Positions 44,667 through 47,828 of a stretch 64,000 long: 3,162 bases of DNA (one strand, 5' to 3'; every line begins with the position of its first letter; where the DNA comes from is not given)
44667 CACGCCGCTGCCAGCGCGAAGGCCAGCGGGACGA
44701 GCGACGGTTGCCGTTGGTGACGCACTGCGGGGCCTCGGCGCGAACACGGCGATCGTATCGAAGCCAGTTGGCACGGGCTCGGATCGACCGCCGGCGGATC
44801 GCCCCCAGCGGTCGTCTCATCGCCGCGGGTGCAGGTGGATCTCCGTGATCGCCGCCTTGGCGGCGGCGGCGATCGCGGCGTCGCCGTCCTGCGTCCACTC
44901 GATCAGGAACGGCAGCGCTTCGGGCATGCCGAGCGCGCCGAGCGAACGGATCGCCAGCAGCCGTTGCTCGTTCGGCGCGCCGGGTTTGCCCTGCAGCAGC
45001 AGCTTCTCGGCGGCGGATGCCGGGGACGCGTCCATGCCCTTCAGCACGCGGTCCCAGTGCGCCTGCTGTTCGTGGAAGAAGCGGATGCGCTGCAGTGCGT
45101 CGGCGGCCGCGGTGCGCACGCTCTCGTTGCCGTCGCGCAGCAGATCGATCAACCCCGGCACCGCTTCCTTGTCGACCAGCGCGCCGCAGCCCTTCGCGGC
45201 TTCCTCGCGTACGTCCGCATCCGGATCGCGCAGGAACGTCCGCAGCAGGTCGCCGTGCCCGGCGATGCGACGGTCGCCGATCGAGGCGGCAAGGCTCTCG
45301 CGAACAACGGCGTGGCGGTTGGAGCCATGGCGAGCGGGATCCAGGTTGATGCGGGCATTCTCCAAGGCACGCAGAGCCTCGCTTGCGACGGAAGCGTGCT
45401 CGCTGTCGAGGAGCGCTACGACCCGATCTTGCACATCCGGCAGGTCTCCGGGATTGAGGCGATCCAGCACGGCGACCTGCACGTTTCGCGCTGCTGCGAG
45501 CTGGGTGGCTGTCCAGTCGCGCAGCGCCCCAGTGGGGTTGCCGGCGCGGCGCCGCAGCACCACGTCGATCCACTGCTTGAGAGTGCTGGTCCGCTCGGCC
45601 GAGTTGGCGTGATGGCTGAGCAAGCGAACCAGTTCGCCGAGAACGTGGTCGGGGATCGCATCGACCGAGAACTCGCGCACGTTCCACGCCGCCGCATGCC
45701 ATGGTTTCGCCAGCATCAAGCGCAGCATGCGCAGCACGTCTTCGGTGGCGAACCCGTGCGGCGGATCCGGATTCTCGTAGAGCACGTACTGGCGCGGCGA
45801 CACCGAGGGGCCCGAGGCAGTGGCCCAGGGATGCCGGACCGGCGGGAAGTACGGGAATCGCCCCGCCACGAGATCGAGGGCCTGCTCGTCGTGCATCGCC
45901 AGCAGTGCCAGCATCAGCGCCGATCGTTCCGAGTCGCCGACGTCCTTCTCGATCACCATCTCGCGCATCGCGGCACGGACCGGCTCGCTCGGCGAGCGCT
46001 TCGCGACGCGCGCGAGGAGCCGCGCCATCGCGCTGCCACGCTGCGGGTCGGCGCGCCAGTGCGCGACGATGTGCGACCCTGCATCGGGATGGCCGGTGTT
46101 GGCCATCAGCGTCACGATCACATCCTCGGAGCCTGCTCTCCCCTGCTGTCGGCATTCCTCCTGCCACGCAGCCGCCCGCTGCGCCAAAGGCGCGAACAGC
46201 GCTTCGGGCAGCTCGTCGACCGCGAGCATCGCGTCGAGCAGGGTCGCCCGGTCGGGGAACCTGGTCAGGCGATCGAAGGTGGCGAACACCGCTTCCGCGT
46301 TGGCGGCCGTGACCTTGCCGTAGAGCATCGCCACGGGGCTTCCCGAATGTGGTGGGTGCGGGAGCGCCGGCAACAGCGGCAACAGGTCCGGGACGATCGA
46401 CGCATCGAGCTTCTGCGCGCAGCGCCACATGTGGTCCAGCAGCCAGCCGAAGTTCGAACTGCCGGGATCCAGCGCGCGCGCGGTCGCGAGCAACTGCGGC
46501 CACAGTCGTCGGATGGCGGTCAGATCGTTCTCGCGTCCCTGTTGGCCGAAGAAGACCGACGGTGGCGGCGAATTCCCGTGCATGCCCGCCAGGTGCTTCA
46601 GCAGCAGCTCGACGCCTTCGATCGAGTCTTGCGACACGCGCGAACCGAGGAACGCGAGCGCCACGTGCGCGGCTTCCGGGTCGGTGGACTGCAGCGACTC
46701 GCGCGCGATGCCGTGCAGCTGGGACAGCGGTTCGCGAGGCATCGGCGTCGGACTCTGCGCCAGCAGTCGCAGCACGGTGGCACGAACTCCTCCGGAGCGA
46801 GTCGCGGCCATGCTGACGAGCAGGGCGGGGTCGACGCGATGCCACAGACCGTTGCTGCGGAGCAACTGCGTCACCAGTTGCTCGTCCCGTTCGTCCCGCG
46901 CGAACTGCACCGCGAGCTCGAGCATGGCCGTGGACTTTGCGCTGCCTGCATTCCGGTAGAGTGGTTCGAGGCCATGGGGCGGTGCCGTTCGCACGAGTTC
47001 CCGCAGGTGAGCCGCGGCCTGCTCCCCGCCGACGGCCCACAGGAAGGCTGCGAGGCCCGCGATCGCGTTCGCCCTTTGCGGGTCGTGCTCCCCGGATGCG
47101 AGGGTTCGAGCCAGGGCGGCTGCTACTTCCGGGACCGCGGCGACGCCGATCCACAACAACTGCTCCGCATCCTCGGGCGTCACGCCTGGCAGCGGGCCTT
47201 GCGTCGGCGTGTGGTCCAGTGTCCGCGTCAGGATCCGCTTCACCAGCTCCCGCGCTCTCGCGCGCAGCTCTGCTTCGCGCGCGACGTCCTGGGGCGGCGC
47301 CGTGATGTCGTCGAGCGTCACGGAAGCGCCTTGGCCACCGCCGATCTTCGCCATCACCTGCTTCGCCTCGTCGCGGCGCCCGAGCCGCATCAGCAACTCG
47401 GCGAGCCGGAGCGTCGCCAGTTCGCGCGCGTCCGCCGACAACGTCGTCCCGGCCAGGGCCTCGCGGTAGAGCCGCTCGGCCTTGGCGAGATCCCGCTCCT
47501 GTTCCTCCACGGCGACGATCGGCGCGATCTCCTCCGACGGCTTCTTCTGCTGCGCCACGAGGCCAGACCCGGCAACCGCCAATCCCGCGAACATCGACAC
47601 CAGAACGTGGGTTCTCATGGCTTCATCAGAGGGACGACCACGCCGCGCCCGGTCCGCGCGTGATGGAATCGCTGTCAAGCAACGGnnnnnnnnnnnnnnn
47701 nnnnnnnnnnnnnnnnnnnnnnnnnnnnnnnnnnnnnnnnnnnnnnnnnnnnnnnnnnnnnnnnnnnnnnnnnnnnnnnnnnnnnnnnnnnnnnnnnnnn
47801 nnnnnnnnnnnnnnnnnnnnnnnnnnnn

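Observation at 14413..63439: Recurrent ~110-135 aa C-terminal module shared by six unrelated giant secreted proteins and two mini-ORFs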

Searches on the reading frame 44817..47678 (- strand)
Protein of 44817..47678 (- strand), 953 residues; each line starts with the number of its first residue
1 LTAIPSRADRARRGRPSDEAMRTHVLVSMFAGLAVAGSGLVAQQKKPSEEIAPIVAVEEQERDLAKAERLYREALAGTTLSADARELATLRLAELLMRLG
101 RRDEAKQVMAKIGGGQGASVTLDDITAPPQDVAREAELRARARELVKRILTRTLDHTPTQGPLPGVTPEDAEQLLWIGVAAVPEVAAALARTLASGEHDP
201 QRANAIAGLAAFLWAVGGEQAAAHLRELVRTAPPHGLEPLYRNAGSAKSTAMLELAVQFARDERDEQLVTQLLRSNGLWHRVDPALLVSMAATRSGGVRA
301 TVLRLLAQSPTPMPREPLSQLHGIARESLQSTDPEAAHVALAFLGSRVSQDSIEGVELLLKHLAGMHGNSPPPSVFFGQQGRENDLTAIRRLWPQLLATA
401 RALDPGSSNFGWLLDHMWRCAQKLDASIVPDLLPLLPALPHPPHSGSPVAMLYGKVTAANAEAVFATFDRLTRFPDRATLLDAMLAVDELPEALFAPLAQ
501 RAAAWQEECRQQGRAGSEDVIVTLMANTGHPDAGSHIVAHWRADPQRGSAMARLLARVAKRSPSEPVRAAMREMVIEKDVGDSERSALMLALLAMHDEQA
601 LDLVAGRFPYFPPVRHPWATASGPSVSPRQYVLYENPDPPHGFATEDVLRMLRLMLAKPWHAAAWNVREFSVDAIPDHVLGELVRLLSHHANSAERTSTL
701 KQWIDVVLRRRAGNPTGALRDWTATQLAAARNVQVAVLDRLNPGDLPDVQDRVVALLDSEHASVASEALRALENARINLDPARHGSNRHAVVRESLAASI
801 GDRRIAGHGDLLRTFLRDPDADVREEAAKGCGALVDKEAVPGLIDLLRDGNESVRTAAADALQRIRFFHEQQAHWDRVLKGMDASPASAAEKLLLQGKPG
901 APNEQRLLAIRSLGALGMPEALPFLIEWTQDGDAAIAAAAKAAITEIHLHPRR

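Call 22: search_protein_families(library=pfam, proteins=[window:44817-47678:-], max_evalue=0.01)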
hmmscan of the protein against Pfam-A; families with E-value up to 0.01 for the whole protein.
window:44817-47678:- (953 aa): 9 families
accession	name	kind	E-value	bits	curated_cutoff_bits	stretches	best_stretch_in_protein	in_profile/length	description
PF13646.12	HEAT_2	-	8.6e-18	64.8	27.7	2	811-866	3-59/88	HEAT repeats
PF00514.29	Arm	-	2.3e-10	40.6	20.6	1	833-865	7-39/41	Armadillo/beta-catenin-like repeat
PF02985.28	HEAT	-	2.5e-09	36.9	23.5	1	840-865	2-27/31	HEAT repeat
PF03130.22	HEAT_PBS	-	3.5e-05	24.4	20.9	0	823-849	1-27/27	PBS lyase HEAT-like repeat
PF13513.12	HEAT_EZ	-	0.00014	22.7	27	1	834-865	21-55/55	HEAT-like repeat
PF12688.13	TPR_5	-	0.00045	20.9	24.2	0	64-111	17-63/119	Tetratrico peptide repeat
PF14559.12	TPR_19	-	0.001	19.8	25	1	60-112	3-51/68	Tetratricopeptide repeat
PF12717.13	Cnd1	-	0.0042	17.6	26.4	0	812-866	26-86/162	non-SMC mitotic condensation complex subunit 1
PF09976.15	TPR_21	-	0.0061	16.7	25.5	0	59-111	87-138/193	Tetratricopeptide repeat-like domain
